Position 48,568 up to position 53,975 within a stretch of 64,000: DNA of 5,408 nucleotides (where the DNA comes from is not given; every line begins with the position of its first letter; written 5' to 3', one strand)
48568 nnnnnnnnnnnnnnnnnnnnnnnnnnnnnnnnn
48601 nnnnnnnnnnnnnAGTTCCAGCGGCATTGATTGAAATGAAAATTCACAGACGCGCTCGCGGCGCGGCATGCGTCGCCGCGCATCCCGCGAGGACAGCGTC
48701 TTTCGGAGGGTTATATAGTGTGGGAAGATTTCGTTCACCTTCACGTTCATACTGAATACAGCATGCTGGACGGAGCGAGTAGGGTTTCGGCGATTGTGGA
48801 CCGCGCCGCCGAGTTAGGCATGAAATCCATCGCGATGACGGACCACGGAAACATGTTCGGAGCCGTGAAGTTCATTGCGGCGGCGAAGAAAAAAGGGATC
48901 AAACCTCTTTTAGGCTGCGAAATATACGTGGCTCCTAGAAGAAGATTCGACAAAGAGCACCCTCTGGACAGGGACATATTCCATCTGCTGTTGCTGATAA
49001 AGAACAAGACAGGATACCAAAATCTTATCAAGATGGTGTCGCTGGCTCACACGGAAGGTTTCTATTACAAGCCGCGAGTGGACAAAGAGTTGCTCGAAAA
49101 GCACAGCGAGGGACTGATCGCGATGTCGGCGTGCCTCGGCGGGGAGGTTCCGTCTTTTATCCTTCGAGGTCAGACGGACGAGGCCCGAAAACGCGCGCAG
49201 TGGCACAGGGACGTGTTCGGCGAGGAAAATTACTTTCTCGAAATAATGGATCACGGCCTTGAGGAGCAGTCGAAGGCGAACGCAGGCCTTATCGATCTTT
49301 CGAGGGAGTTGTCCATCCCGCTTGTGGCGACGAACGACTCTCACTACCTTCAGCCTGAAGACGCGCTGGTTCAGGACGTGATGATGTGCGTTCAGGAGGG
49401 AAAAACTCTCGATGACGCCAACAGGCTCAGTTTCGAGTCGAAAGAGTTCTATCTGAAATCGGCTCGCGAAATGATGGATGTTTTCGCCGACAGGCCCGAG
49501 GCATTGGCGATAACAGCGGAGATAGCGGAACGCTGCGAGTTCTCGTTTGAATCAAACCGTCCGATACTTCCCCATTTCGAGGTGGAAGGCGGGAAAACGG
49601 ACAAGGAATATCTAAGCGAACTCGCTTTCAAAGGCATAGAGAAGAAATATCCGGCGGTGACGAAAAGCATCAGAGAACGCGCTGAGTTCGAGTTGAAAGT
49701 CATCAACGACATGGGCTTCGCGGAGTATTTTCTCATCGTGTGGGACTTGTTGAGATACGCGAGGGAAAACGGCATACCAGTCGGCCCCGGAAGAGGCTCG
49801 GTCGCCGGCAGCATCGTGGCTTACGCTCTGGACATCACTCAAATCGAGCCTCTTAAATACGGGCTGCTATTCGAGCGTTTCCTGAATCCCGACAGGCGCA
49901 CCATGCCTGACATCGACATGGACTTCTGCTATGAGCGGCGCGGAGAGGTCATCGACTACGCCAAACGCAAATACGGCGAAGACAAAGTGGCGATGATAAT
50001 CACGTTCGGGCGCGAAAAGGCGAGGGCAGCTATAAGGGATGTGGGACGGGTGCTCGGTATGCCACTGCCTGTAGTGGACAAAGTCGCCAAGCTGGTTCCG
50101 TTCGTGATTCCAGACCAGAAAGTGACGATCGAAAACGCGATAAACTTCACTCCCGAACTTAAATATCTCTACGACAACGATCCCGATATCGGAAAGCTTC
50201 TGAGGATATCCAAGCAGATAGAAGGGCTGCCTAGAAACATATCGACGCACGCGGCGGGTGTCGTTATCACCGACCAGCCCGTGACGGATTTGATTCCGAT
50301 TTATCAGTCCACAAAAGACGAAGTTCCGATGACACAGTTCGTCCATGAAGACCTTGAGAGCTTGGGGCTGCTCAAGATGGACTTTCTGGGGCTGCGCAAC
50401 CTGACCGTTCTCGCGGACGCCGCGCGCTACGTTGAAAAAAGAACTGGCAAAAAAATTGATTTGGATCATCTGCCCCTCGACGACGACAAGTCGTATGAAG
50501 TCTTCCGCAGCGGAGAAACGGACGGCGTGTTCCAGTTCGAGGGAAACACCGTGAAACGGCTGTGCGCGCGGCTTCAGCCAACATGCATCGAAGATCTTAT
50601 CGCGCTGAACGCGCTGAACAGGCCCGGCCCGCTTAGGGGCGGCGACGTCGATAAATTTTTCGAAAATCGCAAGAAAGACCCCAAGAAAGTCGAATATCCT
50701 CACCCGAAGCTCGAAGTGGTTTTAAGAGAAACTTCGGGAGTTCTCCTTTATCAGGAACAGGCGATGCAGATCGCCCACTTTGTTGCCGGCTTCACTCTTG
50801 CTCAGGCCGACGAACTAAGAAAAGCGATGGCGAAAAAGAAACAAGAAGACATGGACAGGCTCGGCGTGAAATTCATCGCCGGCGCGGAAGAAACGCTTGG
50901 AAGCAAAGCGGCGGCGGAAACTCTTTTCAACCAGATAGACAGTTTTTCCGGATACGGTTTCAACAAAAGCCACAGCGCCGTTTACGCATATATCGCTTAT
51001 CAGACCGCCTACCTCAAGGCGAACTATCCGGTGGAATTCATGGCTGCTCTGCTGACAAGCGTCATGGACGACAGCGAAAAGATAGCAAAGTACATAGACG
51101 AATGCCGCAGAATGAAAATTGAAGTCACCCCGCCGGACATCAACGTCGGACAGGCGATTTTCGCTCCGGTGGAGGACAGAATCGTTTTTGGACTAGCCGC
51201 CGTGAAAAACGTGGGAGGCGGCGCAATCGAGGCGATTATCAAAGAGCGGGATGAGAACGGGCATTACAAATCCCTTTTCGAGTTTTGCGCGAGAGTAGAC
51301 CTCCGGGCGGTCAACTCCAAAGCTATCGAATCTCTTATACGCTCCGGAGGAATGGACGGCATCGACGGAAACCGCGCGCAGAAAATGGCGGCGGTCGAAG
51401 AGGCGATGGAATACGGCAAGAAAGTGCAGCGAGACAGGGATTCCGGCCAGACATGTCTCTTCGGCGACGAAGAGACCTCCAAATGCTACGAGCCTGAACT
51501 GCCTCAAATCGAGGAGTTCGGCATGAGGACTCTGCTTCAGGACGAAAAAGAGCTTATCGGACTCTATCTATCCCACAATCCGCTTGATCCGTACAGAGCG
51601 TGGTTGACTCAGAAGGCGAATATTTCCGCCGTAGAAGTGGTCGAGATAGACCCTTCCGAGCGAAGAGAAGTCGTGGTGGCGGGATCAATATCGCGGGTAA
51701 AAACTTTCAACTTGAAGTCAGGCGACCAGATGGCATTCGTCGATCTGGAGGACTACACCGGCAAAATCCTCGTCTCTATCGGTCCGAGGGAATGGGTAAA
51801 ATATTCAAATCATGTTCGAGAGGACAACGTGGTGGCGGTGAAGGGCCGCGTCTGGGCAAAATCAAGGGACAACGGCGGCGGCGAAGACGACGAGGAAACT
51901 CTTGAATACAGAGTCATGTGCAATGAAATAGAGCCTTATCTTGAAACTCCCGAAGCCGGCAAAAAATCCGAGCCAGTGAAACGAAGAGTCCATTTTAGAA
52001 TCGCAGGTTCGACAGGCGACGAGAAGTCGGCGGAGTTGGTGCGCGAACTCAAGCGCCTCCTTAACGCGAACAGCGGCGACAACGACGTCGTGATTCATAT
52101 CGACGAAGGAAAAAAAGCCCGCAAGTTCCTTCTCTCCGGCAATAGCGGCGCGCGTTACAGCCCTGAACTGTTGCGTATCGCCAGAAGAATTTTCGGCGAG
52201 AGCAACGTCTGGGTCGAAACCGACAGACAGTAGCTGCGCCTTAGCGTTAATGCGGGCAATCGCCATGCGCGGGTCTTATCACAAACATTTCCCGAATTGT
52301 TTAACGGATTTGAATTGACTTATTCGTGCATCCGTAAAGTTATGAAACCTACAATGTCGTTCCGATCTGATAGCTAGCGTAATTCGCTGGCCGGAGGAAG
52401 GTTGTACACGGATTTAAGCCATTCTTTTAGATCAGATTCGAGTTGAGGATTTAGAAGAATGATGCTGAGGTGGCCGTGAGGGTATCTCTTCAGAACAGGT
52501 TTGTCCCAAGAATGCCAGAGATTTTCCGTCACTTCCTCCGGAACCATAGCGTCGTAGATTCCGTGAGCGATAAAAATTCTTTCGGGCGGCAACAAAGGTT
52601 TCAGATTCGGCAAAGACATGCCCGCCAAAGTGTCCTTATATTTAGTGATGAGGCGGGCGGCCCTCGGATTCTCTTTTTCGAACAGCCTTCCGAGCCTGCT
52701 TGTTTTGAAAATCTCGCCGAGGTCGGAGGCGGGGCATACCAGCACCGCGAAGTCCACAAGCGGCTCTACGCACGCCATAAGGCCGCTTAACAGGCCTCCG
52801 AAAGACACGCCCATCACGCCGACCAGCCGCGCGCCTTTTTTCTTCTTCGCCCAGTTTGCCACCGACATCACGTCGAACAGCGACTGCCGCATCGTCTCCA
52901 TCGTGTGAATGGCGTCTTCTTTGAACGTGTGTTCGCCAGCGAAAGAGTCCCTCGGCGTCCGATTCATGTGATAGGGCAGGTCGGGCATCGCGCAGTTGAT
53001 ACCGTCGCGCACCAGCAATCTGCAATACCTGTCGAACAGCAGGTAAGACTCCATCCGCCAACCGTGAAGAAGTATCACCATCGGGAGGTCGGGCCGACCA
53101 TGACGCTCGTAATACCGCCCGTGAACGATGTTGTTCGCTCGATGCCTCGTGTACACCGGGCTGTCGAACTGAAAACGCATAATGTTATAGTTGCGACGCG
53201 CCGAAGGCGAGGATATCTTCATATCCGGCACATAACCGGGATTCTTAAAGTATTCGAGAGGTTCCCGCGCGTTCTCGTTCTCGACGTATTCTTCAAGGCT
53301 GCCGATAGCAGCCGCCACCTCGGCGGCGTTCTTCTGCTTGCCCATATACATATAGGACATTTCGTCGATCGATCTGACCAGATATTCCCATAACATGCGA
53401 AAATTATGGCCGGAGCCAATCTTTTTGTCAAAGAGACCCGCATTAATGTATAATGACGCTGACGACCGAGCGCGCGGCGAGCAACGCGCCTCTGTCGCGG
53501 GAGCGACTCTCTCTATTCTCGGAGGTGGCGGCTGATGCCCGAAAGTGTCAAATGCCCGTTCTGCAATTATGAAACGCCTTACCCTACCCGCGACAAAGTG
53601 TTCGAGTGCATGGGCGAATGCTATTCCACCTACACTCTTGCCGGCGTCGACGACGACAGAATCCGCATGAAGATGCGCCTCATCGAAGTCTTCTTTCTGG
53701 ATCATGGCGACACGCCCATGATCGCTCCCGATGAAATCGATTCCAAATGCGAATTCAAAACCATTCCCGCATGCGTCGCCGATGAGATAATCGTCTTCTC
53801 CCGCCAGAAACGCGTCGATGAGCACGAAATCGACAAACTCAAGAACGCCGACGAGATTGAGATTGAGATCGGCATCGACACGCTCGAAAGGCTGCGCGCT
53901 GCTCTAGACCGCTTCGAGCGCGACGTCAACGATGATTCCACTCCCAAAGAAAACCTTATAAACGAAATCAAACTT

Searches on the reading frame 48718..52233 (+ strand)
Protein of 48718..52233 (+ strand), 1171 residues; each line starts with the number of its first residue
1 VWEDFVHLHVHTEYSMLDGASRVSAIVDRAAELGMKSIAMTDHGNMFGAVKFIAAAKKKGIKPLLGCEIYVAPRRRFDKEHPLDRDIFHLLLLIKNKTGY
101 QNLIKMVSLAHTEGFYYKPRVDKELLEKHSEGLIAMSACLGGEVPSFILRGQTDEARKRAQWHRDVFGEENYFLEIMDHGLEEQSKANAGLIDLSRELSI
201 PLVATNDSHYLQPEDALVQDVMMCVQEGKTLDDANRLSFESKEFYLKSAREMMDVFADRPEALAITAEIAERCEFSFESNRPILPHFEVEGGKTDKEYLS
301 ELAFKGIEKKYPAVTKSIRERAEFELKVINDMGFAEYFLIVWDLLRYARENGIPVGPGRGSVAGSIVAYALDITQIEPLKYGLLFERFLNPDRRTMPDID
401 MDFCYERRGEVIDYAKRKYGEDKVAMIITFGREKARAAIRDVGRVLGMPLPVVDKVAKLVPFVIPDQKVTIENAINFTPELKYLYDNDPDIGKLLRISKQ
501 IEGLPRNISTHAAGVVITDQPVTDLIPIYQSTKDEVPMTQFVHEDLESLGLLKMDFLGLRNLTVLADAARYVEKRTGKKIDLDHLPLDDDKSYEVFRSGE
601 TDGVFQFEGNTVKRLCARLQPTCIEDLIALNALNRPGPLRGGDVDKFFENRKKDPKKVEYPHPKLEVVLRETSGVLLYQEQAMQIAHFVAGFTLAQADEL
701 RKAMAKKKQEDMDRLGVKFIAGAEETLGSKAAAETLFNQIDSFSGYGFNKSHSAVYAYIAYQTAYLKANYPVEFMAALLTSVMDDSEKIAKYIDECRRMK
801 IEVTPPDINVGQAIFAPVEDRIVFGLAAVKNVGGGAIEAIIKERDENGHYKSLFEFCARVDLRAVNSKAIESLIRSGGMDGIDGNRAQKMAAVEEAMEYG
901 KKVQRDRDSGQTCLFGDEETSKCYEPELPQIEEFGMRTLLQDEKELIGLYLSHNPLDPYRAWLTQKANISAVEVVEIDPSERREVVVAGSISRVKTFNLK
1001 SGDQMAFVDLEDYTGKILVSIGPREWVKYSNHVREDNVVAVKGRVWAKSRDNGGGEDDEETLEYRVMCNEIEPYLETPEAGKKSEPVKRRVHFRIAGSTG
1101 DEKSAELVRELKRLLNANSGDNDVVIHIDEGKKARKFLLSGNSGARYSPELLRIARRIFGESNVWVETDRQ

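Call 9: search_protein_families(library=pfam, proteins=[window:48718-52233:+], max_evalue=0.001)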
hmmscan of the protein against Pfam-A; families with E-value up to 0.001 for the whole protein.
window:48718-52233:+ (1171 aa): 5 families
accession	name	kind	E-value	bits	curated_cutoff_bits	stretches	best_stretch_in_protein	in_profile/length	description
PF07733.18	DNA_pol3_alpha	-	1.1e-100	337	23.9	1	297-558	1-260/260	Bacterial DNA polymerase III alpha NTPase domain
PF02811.25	PHP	-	6e-62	209.2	26.4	1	7-179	1-164/164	PHP domain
PF17657.6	DNA_pol3_finger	-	6.6e-57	191.9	22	1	561-725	1-164/166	Bacterial DNA polymerase III alpha subunit finger domain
PF14579.12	HHH_6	-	1.3e-25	89.8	25.6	1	800-888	1-89/90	Helix-hairpin-helix motif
PF01336.31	tRNA_anti-codon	-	1.4e-10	41.4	27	1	985-1073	1-74/75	OB-fold nucleic acid binding domain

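Call 73: find_homologous_proteins(query=window:48718-52233:+, max_evalue=1e-50)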
Query window:48718-52233:+ (1171 aa): 8000 proteins with E <= 1e-50 among 8000 candidates; the best 120 are listed.
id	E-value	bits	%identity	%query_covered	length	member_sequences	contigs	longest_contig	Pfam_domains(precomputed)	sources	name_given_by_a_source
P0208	0.0e+0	2607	98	100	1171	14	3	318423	PF02811.27,PF14579.13,PF01336.32,PF17657.7,PF07733.19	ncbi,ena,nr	ncbi:MAG TPA: DNA polymerase III subunit alpha [bacterium]|nr:DNA polymerase III subunit alpha [bact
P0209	0.0e+0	2589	99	99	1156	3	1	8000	PF02811.27,PF14579.13,PF01336.32,PF17657.7,PF07733.19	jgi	-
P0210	0.0e+0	1812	68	100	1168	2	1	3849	PF02811.27,PF14579.13,PF01336.32,PF17657.7,PF07733.19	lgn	-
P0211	0.0e+0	1803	67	100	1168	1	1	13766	PF02811.27,PF14579.13,PF01336.32,PF17657.7,PF07733.19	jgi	jgi:DNA polymerase III subunit alpha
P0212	0.0e+0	1722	64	100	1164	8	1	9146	PF02811.27,PF14579.13,PF01336.32,PF17657.7,PF07733.19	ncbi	-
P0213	0.0e+0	1612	61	100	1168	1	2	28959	PF02811.27,PF14579.13,PF01336.32,PF17657.7,PF07733.19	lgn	-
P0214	0.0e+0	1551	58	100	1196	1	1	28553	PF02811.27,PF14579.13,PF01336.32,PF17657.7,PF07733.19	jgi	-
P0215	0.0e+0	1504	58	100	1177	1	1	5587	PF02811.27,PF14579.13,PF01336.32,PF17657.7,PF07733.19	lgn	-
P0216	0.0e+0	1497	56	100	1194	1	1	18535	PF02811.27,PF14579.13,PF01336.32,PF17657.7,PF07733.19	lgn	-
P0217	0.0e+0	1492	55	100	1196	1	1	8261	PF02811.27,PF14579.13,PF01336.32,PF17657.7,PF07733.19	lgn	-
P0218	0.0e+0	1476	64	84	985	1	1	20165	PF02811.27,PF14579.13,PF17657.7,PF07733.19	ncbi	ncbi:MAG: DNA polymerase III subunit alpha, partial [bacterium]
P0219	0.0e+0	1465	56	100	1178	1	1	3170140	PF02811.27,PF14579.13,PF01336.32,PF17657.7,PF07733.19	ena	-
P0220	0.0e+0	1433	55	100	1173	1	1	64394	PF02811.27,PF14579.13,PF01336.32,PF17657.7,PF07733.19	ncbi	-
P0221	0.0e+0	1431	54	99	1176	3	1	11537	PF02811.27,PF14579.13,PF01336.32,PF17657.7,PF07733.19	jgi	jgi:DNA polymerase-3 subunit alpha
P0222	0.0e+0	1329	60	81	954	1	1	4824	PF02811.27,PF14579.13,PF17657.7,PF07733.19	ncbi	ncbi:MAG: DNA polymerase III subunit alpha, partial [bacterium]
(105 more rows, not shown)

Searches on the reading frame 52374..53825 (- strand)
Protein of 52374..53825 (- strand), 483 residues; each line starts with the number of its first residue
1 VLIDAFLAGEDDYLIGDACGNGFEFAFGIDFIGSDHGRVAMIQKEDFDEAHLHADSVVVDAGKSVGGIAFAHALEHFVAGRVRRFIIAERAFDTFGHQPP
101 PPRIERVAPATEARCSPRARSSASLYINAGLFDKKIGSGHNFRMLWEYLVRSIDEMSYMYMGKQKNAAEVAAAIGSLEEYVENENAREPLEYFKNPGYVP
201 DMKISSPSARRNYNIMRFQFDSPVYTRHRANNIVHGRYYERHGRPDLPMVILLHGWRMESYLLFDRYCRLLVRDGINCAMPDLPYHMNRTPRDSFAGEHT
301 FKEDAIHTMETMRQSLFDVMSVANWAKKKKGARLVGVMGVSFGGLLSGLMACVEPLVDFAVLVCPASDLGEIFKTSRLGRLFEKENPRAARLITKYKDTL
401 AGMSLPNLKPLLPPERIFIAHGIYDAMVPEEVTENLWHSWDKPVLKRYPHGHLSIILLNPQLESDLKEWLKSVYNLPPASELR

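Call 9: search_protein_families(library=pfam, proteins=[window:52374-53825:-], max_evalue=0.001)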
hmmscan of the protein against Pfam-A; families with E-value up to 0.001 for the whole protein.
window:52374-53825:- (483 aa): 3 families
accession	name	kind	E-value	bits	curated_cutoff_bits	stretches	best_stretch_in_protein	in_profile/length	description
PF09752.15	ABHD18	-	5.6e-06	26.2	21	1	268-355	114-197/351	Alpha/beta hydrolase domain containing 18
PF00561.26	Abhydrolase_1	-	8e-06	26.1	25.8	1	248-397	1-144/245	alpha/beta hydrolase fold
PF00326.27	Peptidase_S9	-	0.00088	19.3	22.6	0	314-433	43-163/213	Prolyl oligopeptidase family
